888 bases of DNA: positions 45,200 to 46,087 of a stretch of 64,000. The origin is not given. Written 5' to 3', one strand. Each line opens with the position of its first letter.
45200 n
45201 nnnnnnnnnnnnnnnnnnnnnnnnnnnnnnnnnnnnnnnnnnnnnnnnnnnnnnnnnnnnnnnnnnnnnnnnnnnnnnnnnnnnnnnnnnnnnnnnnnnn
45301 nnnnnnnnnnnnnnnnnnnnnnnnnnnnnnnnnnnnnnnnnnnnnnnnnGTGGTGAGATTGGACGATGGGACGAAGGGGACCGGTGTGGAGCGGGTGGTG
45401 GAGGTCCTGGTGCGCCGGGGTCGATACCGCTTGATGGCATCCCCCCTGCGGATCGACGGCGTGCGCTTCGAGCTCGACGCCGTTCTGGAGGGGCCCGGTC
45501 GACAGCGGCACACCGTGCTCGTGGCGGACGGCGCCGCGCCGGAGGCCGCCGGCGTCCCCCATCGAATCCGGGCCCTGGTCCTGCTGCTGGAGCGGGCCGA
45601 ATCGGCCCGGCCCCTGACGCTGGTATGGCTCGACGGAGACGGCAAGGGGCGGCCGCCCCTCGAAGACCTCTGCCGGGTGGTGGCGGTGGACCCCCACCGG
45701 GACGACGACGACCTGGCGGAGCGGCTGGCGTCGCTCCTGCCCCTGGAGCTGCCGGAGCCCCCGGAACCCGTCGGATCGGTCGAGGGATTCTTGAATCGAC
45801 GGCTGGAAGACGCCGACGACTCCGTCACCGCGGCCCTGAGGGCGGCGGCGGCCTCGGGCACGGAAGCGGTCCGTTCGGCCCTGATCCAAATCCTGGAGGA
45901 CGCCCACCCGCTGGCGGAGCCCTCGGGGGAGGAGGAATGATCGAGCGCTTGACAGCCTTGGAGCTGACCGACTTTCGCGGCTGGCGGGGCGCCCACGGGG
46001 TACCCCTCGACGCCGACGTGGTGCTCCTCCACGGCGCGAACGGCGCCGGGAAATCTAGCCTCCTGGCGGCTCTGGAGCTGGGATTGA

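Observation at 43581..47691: Translationally coupled SIR2-like / small protein / SMC-like ATPase operon: candidate Lamassu-type (Sir2-effector) anti-phage system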

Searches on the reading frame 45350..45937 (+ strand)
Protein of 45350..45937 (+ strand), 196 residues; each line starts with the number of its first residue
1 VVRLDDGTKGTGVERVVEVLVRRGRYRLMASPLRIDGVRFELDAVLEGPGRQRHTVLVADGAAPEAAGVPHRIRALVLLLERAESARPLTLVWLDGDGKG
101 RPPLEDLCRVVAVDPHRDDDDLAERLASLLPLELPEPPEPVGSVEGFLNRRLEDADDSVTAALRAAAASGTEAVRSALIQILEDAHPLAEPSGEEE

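Call 8: search_protein_families(library=pfam, proteins=[window:45350-45937:+], max_evalue=0.1)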
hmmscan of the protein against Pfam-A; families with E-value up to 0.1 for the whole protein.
window:45350-45937:+ (196 aa): 0 families

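Call 9: search_protein_families(library=padloc, proteins=[window:45350-45937:+], max_evalue=0.1)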
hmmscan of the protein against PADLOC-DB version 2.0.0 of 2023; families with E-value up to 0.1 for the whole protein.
window:45350-45937:+ (196 aa): 0 families

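Call 10: search_protein_families(library=ncbifam, proteins=[window:45350-45937:+], max_evalue=0.1)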
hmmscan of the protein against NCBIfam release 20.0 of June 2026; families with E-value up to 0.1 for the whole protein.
window:45350-45937:+ (196 aa): 0 families

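Call 20: search_solved_structures(query=window:45350-45937:+, max_evalue=10)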
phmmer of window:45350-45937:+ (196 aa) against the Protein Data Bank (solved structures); distinct sequences matched with E-value up to 10: 1.
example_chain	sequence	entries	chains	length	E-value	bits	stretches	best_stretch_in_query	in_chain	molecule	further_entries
2gp4_A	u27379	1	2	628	0.71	13.1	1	13-79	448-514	6-phosphogluconate dehydratase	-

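Call 28: find_homologous_proteins(query=window:45350-45937:+, max_evalue=0.01)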
Query window:45350-45937:+ (196 aa): 1 proteins with E <= 0.01 among 7141 candidates.
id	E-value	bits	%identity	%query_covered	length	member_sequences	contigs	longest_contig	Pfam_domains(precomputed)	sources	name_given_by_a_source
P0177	1.8e-115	402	98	100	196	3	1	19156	-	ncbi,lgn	ncbi:MAG: hypothetical protein AAGD06_11075 [Acidobacteriota bacterium]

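Call 30: find_encoding_contigs(protein=P0177, flank=10000, max_places=3)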
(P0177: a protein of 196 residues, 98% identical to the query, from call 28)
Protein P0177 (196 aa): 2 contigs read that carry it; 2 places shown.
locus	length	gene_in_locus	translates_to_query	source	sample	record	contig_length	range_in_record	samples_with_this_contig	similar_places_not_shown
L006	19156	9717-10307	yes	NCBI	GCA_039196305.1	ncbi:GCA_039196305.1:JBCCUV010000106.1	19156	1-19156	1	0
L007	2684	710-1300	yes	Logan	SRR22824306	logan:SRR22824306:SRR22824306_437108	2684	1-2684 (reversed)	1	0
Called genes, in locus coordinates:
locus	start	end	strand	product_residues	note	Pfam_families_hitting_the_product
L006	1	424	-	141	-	?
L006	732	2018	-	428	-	PF01731:Arylesterase (faint), PF08450:SGL (faint), PF15702:HPS6 (faint), PF00400:WD40 (faint), PF10282:Lactonase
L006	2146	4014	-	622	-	PF04932:Wzy_C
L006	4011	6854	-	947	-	-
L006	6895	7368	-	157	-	-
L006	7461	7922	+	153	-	PF03692:CxxCxxCC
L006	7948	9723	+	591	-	PF13289:SIR2_2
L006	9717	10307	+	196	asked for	-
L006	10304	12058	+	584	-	PF02463:SMC_N (faint), PF13476:AAA_23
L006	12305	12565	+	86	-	-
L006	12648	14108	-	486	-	PF13424:TPR_12 (faint)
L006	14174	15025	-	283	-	PF00459:Inositol_P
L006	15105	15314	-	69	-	PF02566:OsmC (weak)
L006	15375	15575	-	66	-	-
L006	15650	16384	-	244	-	-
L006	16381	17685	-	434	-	PF00108:Thiolase_N, PF02803:Thiolase_C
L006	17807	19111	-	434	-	PF01882:DUF58, PF13519:VWA_2 (weak)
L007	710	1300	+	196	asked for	-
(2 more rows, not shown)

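Call 48: search_protein_representatives(protein=window:45350-45937:+)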
Query: 196 residues. Proteins with E-value up to 0.001 (for the whole library): 195; up to 1e-10: 69; up to 1e-30: 2. The best 150 are listed.
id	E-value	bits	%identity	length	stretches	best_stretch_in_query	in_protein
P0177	5.8e-116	401.6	98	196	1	1-196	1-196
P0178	1.6e-31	126.2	46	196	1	10-195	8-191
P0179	3.2e-23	99.1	41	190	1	12-184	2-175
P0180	6.7e-18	81.7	34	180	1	23-186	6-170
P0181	2.3e-17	80.0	39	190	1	13-195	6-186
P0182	2.7e-17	79.8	39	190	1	13-179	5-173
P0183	4.7e-17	79.0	37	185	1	13-190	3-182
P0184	6.9e-17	78.4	38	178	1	15-185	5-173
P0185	9.0e-17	78.1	40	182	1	13-186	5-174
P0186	1.5e-16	77.3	41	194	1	26-195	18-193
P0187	2.5e-16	76.6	35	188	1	15-178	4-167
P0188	2.9e-16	76.4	35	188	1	14-185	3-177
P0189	1.0e-15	74.7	34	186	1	16-190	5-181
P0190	1.2e-15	74.4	41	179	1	13-183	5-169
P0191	1.2e-15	74.4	36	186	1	15-181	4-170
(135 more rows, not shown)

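Call 51: search_solved_structures(query=A5, max_evalue=10)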
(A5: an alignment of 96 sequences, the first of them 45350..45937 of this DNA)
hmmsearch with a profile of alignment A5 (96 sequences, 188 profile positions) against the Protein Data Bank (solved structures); distinct sequences matched with E-value up to 10: 2.
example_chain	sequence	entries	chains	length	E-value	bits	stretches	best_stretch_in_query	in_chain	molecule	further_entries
7tbn_A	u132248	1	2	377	3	10.7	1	120-170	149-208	D11 LOV2-DARPin fusion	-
4xl5_C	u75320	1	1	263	4.5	10.1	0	130-178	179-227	bGFP-A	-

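Call 52: search_protein_families(library=padloc, alignment_id=A5, max_evalue=0.01)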
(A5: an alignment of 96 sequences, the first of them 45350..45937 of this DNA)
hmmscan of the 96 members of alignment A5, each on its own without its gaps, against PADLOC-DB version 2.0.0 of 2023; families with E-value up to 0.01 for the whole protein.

A. member 1, window:45350-45937:+ (196 aa): 0 families

B. families by the number of members that match (of 96 scanned): 1 family
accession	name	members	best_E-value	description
PDLC03925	OloA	1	0.0062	-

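Call 58: predict_structure(alignment_id=A5)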
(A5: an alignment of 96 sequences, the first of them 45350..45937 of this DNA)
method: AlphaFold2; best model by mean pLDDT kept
length: 196 residues; sequences in the alignment: 96
mean_pLDDT: 90.4   pTM: 0.73
mean pLDDT of the five models: 90.4, 89.3, 89.2, 89.2, 89.0
residues with pLDDT >= 90: 146; 70-90: 34; 50-70: 16; < 50: 0
segments of 3 or more residues with pLDDT < 50: none
pLDDT, mean of each block of 10 residues (from residue 1): 66 95 96 95 96 96 94 97 96 87 94 93 96 86 82 90 94 96 84 66
secondary structure, 60 per line:
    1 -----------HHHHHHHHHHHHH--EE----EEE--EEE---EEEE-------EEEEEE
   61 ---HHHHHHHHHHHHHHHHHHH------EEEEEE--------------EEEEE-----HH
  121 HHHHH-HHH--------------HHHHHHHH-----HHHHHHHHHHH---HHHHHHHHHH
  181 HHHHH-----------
elements in order: H12-24 E33-35 E38-40 E44-47 E55-60 H64-82 E89-94 E109-113 H119-125 H144-151 H157-167 H171-185

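Call 70: fold_search(model_id=the predicted structure, library=pdb)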
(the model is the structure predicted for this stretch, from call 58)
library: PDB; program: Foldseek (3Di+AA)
matches with E <= 10: 987; with E <= 0.001: 0
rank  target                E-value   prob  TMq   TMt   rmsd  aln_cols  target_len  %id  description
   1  2okf_A                3.0e-03  1.00  0.36  0.49   4.3       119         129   19  CRYSTAL STRUCTURE OF A FDXN ELEMENT EXCISION CONTROLLING FACTOR PROTEIN (AVA_3312) FROM ANABAENA VARIABILIS AT 1.60 A  (released 2007-01-30)
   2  7u06_l                3.2e-02  0.57  0.28  0.29  15.1       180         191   13  Structure of the yeast TRAPPII-Rab11/Ypt32 complex in the closed/open state (composite structure) (released 2022-04-27)
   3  9ki0_A                3.6e-02  0.75  0.33  0.08   5.7       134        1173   15  structure of DdmD dimer with ssDNA with AGS (released 2025-02-19)
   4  3c5c_D                3.9e-02  0.92  0.36  0.41  11.8       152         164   11  Crystal structure of human Ras-like, family 12 protein in complex with GDP (released 2008-02-12)
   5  3c5c_B                4.4e-02  0.90  0.36  0.41  11.8       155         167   11  Crystal structure of human Ras-like, family 12 protein in complex with GDP (released 2008-02-12)
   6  6ut7_G                5.0e-02  0.84  0.36  0.20   5.8       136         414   12  Fitted model for the tetradecameric assembly of Thermococcus gammatolerans McrB AAA+ hexamers with bound McrC (released 2020-10-21)
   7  3c5c_A                6.4e-02  0.85  0.36  0.41  11.8       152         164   11  Crystal structure of human Ras-like, family 12 protein in complex with GDP (released 2008-02-12)
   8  7xqv_A                7.3e-02  0.72  0.31  0.36  12.1       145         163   13  The complex of nanobody Rh57 binding to GTP-bound RhoA active form (released 2022-07-13)
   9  2cls_B                7.8e-02  0.80  0.35  0.38  11.6       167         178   11  The crystal structure of the human RND1 GTPase in the active GTP bound state (released 2006-05-04)
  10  6jik                  8.3e-02  0.20  0.21  0.22  14.3       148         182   14  Aspergillus fumigatus Rho1 GsGTP (released 2020-09-02)
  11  7wd3_C                8.8e-02  0.15  0.17  0.06  18.9       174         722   16  Cryo-EM structure of Drg1 hexamer treated with ATP and benzo-diazaborine (released 2022-12-14)
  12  9ibq_A                1.4e-01  0.77  0.37  0.27   5.8       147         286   14  Structure of BstEII with DNA substrate (released 2026-03-04)
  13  2ngr_A                1.5e-01  0.35  0.30  0.30  13.4       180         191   14  TRANSITION STATE COMPLEX FOR GTP HYDROLYSIS BY CDC42: COMPARISONS OF THE HIGH RESOLUTION STRUCTURES FOR CDC42 BOUND TO (released 1999-01-06)
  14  7wd3_F                1.8e-01  0.12  0.17  0.06  19.3       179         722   16  Cryo-EM structure of Drg1 hexamer treated with ATP and benzo-diazaborine (released 2022-12-14)
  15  8q3b_E                1.9e-01  0.51  0.32  0.31   6.4       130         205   12  The closed state of the ASFV apo-RNA polymerase (released 2024-02-14)
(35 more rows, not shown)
